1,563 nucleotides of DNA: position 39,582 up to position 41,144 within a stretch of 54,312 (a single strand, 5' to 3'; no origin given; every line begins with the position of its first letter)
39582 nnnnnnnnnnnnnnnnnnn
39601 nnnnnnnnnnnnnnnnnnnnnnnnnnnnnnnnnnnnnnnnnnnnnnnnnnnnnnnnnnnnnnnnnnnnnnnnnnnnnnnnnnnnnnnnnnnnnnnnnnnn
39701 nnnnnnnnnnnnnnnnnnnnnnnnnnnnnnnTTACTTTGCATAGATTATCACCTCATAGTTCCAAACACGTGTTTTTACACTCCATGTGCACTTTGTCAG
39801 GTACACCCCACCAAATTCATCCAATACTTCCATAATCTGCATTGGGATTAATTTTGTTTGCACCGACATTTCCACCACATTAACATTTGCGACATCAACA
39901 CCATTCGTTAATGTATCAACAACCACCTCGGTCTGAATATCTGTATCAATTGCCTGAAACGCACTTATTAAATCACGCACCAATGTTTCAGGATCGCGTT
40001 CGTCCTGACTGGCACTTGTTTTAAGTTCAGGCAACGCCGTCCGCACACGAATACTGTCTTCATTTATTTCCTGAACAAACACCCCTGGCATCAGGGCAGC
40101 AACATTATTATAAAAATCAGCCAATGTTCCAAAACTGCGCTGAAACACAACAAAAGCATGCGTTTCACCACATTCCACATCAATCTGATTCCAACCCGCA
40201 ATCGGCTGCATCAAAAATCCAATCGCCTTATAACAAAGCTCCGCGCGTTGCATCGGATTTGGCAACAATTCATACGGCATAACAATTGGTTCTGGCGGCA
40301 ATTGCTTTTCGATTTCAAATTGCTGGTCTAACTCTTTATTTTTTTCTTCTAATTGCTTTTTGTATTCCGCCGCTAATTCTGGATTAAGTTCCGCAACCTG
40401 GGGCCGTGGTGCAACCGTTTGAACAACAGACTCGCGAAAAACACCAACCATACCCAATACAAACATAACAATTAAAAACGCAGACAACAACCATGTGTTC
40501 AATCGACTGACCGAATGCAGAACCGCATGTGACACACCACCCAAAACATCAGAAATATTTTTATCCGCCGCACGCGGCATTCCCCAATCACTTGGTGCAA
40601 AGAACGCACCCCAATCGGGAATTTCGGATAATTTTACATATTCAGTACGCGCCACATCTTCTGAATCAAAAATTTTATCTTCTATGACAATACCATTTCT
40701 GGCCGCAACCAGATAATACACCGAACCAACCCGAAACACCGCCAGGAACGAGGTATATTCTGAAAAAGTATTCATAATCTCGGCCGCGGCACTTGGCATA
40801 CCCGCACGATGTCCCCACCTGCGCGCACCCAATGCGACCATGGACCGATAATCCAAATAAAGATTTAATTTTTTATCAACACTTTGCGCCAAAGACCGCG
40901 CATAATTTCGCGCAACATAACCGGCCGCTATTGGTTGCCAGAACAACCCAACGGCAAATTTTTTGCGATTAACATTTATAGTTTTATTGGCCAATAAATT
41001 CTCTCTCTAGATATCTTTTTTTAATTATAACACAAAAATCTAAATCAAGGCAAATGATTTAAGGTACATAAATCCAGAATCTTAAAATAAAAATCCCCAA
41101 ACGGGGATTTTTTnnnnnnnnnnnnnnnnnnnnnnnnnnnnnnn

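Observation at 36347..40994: Pilin-less type IVb-pilus / T2SS-like four-gene module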

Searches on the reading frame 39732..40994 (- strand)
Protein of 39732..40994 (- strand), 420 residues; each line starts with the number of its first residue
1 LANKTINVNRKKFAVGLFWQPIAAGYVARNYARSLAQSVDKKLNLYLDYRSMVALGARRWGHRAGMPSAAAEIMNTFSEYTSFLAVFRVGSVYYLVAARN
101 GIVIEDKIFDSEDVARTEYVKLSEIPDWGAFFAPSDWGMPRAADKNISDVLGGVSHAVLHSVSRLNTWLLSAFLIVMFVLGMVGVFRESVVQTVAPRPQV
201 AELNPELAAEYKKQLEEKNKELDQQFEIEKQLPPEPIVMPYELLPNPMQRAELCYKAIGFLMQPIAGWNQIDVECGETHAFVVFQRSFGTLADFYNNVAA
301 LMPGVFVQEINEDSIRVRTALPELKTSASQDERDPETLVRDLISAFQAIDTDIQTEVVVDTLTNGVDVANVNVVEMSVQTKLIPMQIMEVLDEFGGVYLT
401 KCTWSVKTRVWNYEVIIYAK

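Call 3: search_protein_families(library=pfam, proteins=[window:39732-40994:-], max_evalue=0.01)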
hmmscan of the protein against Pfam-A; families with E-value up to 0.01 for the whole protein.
window:39732-40994:- (420 aa): 1 family
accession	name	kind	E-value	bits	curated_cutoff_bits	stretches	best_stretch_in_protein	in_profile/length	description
PF06864.17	PAP_PilO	-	2.6e-08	33.6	26.7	1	13-357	1-347/419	Pilin accessory protein (PilO)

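Call 4: search_protein_families(library=ncbifam, proteins=[window:39732-40994:-], max_evalue=0.01)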
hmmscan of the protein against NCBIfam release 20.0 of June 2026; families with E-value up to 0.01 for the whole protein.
window:39732-40994:- (420 aa): 0 families

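Call 9: find_homologous_proteins(query=window:39735-40994:-)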
Query window:39735-40994:- (420 aa): 904 proteins with E <= 0.001 among 5821 candidates; the best 120 are listed.
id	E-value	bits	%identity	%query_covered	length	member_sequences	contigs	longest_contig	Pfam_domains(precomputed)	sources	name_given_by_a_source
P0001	6.9e-279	942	100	100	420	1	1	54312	PF06864.18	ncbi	-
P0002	2.0e-274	928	98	100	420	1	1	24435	PF06864.18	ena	-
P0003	2.2e-274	928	98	100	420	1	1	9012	PF06864.18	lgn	-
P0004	2.7e-274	927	98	100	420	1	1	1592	PF06864.18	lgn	-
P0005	9.8e-274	925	98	100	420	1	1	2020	PF06864.18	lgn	-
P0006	2.4e-273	924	97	100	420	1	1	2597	PF06864.18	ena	-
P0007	1.6e-239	813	98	88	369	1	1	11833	-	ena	-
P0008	3.0e-232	789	81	100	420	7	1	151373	-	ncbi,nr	ncbi:MAG: type 4b pilus protein PilO2 [Alphaproteobacteria bacterium]|nr:type 4b pilus protein PilO2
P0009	4.7e-212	722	73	100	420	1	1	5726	PF06864.18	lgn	-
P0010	8.1e-198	675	70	100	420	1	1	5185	-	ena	-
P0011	5.3e-197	673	68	100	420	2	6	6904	PF06864.18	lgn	-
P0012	2.1e-196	671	69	100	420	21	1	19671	PF06864.18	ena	-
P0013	2.4e-195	667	68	100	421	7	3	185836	-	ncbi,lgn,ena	-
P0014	2.9e-195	667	67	100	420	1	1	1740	PF06864.18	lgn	-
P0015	9.5e-195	665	67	100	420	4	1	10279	PF06864.18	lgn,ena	-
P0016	4.3e-194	663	66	100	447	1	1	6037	PF06864.18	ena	-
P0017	7.9e-193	659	65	100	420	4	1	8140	PF06864.18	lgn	-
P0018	7.9e-193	659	65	100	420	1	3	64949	PF06864.18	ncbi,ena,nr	ncbi:MAG: type 4b pilus protein PilO2 [Alphaproteobacteria bacterium]|nr:type 4b pilus protein PilO2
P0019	2.0e-192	658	66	100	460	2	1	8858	PF06864.18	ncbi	-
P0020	8.3e-192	656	67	100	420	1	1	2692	PF06864.18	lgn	-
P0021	1.5e-191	655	67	100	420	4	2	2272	PF06864.18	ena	-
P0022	1.7e-191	655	67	100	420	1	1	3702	PF06864.18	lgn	-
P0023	2.2e-191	654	67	100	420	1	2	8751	PF06864.18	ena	-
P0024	5.6e-191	653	68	100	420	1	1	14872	PF06864.18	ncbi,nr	ncbi:MAG: type 4b pilus protein PilO2 [Alphaproteobacteria bacterium]|nr:type 4b pilus protein PilO2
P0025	6.0e-191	653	68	100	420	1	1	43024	PF06864.18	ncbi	-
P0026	1.4e-190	652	67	100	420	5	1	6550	PF06864.18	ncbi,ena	-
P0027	1.4e-190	652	68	100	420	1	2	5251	PF06864.18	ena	-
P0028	1.9e-190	651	66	100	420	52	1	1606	PF06864.18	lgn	-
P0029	2.8e-190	651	68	100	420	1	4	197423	PF06864.18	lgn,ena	-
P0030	1.7e-189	648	66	100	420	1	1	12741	PF06864.18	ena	-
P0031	1.8e-189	648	66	100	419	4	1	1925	PF06864.18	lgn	-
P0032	2.4e-189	648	65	100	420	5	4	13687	PF06864.18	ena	-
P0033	1.7e-188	645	68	100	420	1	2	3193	PF06864.18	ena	-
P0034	2.8e-188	644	65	100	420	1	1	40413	PF06864.18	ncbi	-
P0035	4.0e-188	644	66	100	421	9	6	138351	PF06864.18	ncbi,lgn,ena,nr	ncbi:MAG: type 4b pilus protein PilO2 [Alphaproteobacteria bacterium]|nr:type 4b pilus protein PilO2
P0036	7.2e-188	643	66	100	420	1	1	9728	PF06864.18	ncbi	-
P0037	1.1e-187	642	67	100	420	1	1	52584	PF06864.18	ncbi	-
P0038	1.2e-187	642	64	100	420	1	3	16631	PF06864.18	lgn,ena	-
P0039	2.0e-187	641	64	100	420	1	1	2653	PF06864.18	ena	-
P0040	2.4e-187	641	65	100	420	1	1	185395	PF06864.18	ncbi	-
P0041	4.3e-187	640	67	100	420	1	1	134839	PF06864.18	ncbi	-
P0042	5.3e-187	640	65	100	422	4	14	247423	PF06864.18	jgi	-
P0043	6.9e-187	639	63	100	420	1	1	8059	PF06864.18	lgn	-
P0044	7.9e-187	639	65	100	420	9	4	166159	PF06864.18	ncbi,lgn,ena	-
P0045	9.6e-187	639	66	100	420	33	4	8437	PF06864.18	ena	-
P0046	9.8e-187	639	66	100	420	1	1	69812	PF06864.18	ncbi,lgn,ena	-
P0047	1.3e-186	639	64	100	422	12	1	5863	PF06864.18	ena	-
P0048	2.0e-186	638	63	100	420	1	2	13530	PF06864.18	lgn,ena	-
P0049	2.4e-186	638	66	100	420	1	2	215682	PF06864.18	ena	-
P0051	2.7e-186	638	64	100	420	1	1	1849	PF06864.18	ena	-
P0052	3.7e-186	637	63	100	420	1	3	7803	PF06864.18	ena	-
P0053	4.8e-186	637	65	100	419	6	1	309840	PF06864.18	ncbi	-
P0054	1.2e-185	635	64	100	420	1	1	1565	PF06864.18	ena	-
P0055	1.5e-185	635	64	100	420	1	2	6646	PF06864.18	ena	-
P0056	2.2e-185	635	65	100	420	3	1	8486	PF06864.18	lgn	-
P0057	3.1e-185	634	64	100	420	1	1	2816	PF06864.18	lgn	-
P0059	1.0e-184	632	64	100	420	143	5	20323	PF06864.18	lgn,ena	-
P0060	4.6e-184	630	64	100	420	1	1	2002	PF06864.18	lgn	-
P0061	8.1e-184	629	65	100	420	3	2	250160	PF06864.18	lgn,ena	-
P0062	1.8e-183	628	62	100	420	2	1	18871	PF06864.18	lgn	-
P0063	2.2e-183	628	66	100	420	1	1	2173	PF06864.18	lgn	-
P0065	2.2e-182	625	62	100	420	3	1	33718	PF06864.18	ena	-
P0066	2.8e-182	624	64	100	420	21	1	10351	PF06864.18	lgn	-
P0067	3.3e-182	624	63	100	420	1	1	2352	PF06864.18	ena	-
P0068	7.9e-182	623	64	100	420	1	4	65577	PF06864.18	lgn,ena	-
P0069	1.2e-181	622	61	100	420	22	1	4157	PF06864.18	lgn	-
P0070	1.2e-181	622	65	100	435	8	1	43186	PF06864.18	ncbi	-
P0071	1.3e-181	622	64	100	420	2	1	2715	PF06864.18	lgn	-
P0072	2.3e-181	621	64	100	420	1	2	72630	PF06864.18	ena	-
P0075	8.7e-181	619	64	100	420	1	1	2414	PF06864.18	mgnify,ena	mgnify:CR=1 FL=1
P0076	1.4e-180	619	61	100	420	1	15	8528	PF06864.18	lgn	-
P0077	1.5e-180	619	63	100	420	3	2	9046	PF06864.18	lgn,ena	-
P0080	1.9e-180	618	63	100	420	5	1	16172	PF06864.18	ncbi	-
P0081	3.4e-180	617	64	100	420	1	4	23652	PF06864.18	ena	-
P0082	3.6e-180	617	64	100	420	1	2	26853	PF06864.18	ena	-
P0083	3.8e-180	617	61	100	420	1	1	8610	PF06864.18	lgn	-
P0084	5.2e-180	617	64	100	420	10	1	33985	PF06864.18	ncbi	-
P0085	6.2e-180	617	63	100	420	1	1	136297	PF06864.18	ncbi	-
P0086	2.0e-179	615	62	100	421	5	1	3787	PF06864.18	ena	-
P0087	3.0e-179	614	63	100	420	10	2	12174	PF06864.18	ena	-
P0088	7.0e-179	613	64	100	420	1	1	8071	PF06864.18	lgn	-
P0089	7.2e-179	613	63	100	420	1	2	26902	PF06864.18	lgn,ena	-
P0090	7.3e-179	613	61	100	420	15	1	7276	PF06864.18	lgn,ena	-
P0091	9.0e-179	613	61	100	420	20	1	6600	PF06864.18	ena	-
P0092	9.2e-179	613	62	100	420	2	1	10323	PF06864.18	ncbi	-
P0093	1.0e-178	613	60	100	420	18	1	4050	PF06864.18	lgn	-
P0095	1.3e-178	612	64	100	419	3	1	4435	PF06864.18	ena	-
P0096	1.6e-178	612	64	100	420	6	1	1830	PF06864.18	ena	-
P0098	2.2e-178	611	62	100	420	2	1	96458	PF06864.18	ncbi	-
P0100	2.8e-178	611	62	100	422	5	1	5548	PF06864.18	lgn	-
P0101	3.1e-178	611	60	100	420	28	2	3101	PF06864.18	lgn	-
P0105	1.1e-177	609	60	100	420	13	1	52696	PF06864.18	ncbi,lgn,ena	-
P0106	3.3e-177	608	60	100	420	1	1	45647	PF06864.18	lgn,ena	-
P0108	4.3e-177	607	61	100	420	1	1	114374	PF06864.18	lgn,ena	-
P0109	5.4e-177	607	62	100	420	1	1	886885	PF06864.18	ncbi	-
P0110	5.9e-177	607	61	100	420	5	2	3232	PF06864.18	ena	-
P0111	6.4e-177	607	61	100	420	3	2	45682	PF06864.18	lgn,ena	-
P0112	9.6e-177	606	62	100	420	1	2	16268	PF06864.18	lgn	-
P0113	9.9e-177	606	62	100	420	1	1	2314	PF06864.18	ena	-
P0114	1.1e-176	606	61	100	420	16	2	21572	PF06864.18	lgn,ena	-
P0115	1.3e-176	606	63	100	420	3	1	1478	PF06864.18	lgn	-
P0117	1.6e-176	605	62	100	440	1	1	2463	PF06864.18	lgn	-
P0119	4.2e-176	604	62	100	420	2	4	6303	PF06864.18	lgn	-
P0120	4.3e-176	604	61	100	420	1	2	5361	PF06864.18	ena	-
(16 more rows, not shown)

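Call 10: find_encoding_contigs(protein=P0001, flank=10000, max_places=3)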
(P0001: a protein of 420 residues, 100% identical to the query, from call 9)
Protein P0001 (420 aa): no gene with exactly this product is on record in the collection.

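Call 11: find_encoding_contigs(protein=P0109, flank=10000, max_places=3)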
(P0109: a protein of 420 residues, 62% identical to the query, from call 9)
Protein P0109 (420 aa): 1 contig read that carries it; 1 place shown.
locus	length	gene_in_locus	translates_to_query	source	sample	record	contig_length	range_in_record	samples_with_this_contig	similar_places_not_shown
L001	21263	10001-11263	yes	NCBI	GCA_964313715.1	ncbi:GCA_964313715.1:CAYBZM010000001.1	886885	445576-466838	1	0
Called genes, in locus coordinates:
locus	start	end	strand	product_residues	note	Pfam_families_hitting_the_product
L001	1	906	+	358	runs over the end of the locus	PF00145:DNA_methylase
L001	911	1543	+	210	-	-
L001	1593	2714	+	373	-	PF03235:GmrSD_N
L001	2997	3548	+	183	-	-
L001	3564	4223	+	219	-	PF10544:T5orf172, PF13455:MUG113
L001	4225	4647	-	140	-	-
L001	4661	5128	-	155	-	-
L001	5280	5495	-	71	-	PF12728:HTH_17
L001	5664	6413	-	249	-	-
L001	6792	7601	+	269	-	PF04028:DUF374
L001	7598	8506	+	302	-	PF02606:LpxK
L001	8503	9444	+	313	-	PF03331:LpxC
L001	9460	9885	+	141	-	-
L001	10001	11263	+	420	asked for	PF06864:PAP_PilO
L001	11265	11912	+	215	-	-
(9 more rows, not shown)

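Call 18: search_solved_structures(query=window:39735-40994:-, max_evalue=1)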
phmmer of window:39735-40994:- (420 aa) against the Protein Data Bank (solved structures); distinct sequences matched with E-value up to 1: 0.

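Call 21: search_dna_similar(query=window:39735-40994:-, collection=plasmids, mode=protein, max_evalue=0.001, max_rows=25, rows=spread)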
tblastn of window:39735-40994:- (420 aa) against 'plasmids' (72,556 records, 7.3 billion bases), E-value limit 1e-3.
Records with a match: 19; places in all: 19; records where one place covers at least 80% of the query: 5.
Best place of each record, by identity: <60% 19.
By first word of the organism name: Escherichia 7; Burkholderia 3; Bordetella 2; Bosea 2; Pseudomonas 1; Methylorubrum 1; Salmonella 1; Methylovorus 1; Hydrogenophaga 1.
By predicted mobility (MOB-suite, as given by PLSDB): non-mobilizable 7; mobilizable 7; conjugative 5.
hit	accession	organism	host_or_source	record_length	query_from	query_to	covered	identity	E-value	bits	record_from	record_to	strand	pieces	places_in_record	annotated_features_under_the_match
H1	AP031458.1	Pseudomonas aeruginosa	Diplothrix legata,lung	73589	4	420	99%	23.8%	1e-4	52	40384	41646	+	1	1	pilO2: type 4b pilus protein PilO2 | hypothetical protein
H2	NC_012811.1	Methylorubrum extorquens AM1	-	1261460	5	404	95%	24.1%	9e-6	56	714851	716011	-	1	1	none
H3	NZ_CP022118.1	Salmonella enterica subsp. enterica serovar Macclesfield ...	-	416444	6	420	99%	20.4%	6e-8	63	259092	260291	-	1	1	pilO2: type 4b pilus protein PilO2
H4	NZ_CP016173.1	Bordetella flabilis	Homo sapiens,sputum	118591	6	365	86%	23.0%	4e-5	54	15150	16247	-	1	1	pilO2: type 4b pilus protein PilO2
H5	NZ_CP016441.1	Bordetella pseudohinzii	mouse-C57Bl/6J,Bronchal aveolar lavage ...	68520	12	348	80%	24.2%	1e-5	56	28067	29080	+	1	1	pilO2: type 4b pilus protein PilO2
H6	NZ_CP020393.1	Burkholderia vietnamiensis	Environment,oryza sativa, rhizosphere ...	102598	4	313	74%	22.5%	5e-4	50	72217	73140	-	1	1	pilO2: type 4b pilus protein PilO2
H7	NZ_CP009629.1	Burkholderia vietnamiensis LMG 10929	Oryza sativa, rhizosphere soil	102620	4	313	74%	22.5%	5e-4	50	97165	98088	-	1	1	pilO2: type 4b pilus protein PilO2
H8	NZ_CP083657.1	Burkholderia vietnamiensis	-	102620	4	313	74%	22.5%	5e-4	50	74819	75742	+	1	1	pilO2: type 4b pilus protein PilO2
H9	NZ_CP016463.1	Bosea sp. RAC05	Microbial isolate,Algal phycosphere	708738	6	282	66%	23.9%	4e-13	79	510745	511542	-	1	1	pilO2: type 4b pilus protein PilO2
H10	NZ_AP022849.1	Bosea sp. ANAM02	Callyspongia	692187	54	275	53%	25.6%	1e-8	65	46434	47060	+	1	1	pilO2: type 4b pilus protein PilO2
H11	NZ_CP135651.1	Escherichia coli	-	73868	8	214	49%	23.3%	8e-8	62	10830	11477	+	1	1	hypothetical protein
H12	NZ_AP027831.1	Escherichia coli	Homo sapiens,whole organism,feces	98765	8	214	49%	23.3%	9e-8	62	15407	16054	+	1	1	type 4b pilus protein PilO2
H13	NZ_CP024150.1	Escherichia coli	single cell,clinical patient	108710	8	214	49%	23.3%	9e-8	62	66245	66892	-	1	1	type 4b pilus protein PilO2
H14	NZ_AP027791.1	Escherichia coli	-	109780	8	214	49%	23.3%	9e-8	62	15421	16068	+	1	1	type 4b pilus protein PilO2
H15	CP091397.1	Escherichia coli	Homo sapiens,human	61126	8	214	49%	23.3%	1e-7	62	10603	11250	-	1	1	type 4b pilus protein PilO2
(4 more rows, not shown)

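Call 23: get_annotated_region(hit=H9, flank=12000)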
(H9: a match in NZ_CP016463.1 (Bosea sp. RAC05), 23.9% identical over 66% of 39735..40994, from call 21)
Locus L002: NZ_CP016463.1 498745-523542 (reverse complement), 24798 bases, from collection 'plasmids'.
description: Bosea sp. RAC05 plasmid pBSY19_1, complete sequence
organism: Bosea sp. RAC05 (NCBI taxid 1842539)
taxonomy: Bacteria; Pseudomonadota; Alphaproteobacteria; Hyphomicrobiales; Boseaceae; Bosea; Bosea sp. RAC05
host: -; source: Microbial isolate,Algal phycosphere; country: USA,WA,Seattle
typing (MOB-suite, as given by PLSDB): non-mobilizable
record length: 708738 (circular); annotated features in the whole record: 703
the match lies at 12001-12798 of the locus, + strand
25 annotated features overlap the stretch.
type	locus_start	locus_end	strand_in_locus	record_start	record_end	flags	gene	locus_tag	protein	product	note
CDS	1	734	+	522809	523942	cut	-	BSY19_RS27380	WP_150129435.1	hypothetical protein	-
CDS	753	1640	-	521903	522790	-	tmk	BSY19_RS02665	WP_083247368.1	dTMP kinase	GO:0015949 - nucleobase-containing small molecule interconversion [Evidence IEA]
CDS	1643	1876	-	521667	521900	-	-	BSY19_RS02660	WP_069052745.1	hypothetical protein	-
CDS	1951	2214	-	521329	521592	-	-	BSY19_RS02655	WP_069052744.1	HU family DNA-binding protein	GO:0030261 - chromosome condensation [Evidence IEA]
CDS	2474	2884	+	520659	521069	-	-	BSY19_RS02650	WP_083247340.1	helix-turn-helix transcriptional regulator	-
CDS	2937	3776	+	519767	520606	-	-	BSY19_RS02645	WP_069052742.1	thermonuclease family protein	-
CDS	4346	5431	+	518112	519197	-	-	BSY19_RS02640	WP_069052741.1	replication initiation protein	GO:0006270 - DNA replication initiation [Evidence IEA]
CDS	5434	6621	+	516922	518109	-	-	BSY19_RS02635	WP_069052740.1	hypothetical protein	-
CDS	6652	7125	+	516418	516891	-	-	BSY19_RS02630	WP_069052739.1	hypothetical protein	-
CDS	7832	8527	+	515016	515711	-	-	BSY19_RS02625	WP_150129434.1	hypothetical protein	-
CDS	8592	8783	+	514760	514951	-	-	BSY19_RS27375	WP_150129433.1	hypothetical protein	-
CDS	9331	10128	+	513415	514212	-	-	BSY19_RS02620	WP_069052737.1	toxin co-regulated pilus biosynthesis Q family protein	-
CDS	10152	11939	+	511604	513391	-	-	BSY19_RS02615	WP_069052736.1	secretin N-terminal domain-containing protein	GO:0009297 - pilus assembly [Evidence IEA]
CDS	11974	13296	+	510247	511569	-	pilO2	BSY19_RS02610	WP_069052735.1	type 4b pilus protein PilO2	-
CDS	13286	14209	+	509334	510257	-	-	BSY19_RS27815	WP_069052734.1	hypothetical protein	-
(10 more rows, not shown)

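Call 24: get_annotated_region(hit=H3, flank=10000)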
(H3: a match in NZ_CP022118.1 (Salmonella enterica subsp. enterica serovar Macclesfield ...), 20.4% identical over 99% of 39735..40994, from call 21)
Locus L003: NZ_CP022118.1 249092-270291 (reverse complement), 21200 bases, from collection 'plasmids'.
description: Salmonella enterica subsp. enterica serovar Macclesfield str. S-1643 plasmid unnamed1, complete sequence
organism: Salmonella enterica subsp. enterica serovar Macclesfield str. S-1643 (NCBI taxid 1242107)
taxonomy: Bacteria; Pseudomonadota; Gammaproteobacteria; Enterobacterales; Enterobacteriaceae; Salmonella; Salmonella enterica; Salmonella enterica subsp. enterica serovar Macclesfield str. S-1643
host: -; source: -; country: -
typing (MOB-suite, as given by PLSDB): conjugative; replicon IncFIB; relaxase MOBF; mating-pair formation MPF_F
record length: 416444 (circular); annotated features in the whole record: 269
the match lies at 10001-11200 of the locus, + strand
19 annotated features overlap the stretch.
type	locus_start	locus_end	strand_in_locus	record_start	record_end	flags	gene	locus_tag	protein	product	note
CDS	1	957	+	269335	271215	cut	-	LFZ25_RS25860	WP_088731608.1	KUP/HAK/KT family potassium transporter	-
CDS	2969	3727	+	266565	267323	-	-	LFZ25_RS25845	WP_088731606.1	A24 family peptidase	-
CDS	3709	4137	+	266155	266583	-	-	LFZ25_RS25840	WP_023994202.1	lytic transglycosylase domain-containing protein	-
CDS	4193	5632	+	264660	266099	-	-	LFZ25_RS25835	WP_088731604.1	hypothetical protein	-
CDS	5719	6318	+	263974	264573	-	-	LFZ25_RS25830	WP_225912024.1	type 4 pilus major pilin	-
CDS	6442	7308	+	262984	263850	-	-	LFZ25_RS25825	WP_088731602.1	hypothetical protein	-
CDS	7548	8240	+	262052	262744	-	-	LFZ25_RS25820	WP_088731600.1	toxin co-regulated pilus biosynthesis Q family protein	-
CDS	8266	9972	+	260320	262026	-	-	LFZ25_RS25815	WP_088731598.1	secretin N-terminal domain-containing protein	GO:0009297 - pilus assembly [Evidence IEA]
CDS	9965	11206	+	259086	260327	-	pilO2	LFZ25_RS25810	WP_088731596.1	type 4b pilus protein PilO2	-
CDS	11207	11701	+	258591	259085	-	-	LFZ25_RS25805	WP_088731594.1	hypothetical protein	-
CDS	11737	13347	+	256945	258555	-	-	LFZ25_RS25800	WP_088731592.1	ATPase, T2SS/T4P/T4SS family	-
CDS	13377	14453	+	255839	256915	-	-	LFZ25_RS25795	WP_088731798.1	type II secretion system F family protein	-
CDS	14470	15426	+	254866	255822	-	-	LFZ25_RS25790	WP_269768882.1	ATPase, T2SS/T4P/T4SS family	-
CDS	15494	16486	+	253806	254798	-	-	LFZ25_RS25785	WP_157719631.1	hypothetical protein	-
CDS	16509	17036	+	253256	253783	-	-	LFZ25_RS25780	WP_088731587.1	hypothetical protein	-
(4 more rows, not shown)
